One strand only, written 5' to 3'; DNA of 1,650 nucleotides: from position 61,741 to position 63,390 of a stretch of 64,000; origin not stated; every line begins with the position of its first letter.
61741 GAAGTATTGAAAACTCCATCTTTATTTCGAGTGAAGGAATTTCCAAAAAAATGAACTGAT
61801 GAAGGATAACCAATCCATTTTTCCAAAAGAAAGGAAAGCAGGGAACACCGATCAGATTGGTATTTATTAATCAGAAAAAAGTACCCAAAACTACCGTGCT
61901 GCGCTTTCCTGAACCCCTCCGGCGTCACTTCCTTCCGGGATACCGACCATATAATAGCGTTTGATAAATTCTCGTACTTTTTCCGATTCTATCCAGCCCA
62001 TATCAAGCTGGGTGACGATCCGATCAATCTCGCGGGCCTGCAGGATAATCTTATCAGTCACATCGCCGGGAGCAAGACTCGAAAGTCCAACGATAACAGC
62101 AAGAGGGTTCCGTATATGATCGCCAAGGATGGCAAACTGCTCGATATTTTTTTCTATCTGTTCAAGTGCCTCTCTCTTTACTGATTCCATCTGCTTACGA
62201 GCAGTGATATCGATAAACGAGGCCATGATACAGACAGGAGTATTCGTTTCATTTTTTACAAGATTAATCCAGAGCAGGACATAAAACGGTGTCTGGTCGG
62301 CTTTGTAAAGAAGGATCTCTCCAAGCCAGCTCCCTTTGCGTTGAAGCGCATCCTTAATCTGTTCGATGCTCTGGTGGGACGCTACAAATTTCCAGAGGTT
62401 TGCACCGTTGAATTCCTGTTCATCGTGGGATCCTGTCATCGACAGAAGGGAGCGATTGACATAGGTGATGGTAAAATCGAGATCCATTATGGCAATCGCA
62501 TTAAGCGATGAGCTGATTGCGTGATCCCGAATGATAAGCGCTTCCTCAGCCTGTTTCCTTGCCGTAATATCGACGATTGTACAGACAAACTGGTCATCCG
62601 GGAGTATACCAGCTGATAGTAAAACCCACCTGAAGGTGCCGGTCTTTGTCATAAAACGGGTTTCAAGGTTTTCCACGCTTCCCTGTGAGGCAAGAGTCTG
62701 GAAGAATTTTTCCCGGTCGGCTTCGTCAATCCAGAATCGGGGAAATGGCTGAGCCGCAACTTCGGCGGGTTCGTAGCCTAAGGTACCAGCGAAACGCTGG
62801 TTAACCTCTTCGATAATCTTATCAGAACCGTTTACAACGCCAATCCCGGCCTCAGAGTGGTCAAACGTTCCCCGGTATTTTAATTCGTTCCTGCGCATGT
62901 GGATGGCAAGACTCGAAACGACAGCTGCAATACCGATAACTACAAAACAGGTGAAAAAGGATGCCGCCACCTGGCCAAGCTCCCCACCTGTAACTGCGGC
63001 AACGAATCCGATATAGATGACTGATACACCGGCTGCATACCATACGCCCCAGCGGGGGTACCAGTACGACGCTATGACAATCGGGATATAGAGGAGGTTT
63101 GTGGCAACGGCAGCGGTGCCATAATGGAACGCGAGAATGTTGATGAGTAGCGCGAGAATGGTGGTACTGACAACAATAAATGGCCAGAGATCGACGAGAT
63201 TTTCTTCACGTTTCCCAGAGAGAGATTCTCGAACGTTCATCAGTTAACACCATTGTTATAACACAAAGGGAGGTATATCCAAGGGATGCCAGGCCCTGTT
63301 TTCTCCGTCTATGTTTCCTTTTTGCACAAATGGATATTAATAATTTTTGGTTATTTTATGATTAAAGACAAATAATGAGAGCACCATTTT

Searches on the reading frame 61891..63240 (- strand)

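Call 3: search_protein_families(library=pfam, proteins=[window:61891-63240:-], max_evalue=0.01)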
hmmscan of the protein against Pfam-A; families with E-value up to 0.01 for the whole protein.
window:61891-63240:- (449 aa): 7 families
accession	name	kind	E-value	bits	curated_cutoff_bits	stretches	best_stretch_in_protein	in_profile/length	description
PF13426.13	PAS_9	-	5.5e-28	97.7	27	2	247-347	2-103/103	PAS domain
PF00989.32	PAS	-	3.3e-13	50.1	22.6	2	122-225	3-113/113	PAS fold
PF08448.16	PAS_4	-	9.2e-10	39.2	23.1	1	126-230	1-110/110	PAS fold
PF13188.13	PAS_8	-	3.2e-09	36.8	21.8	2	242-282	7-43/65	PAS domain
PF08447.18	PAS_3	-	9.5e-08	32.6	25.6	1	145-216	3-78/89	PAS fold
PF00512.31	HisKA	-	1.7e-06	28.4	26.9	1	367-420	4-66/66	His Kinase A (phospho-acceptor) domain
PF12860.13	PAS_7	-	3.4e-05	24.4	27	0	130-233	5-115/115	PAS fold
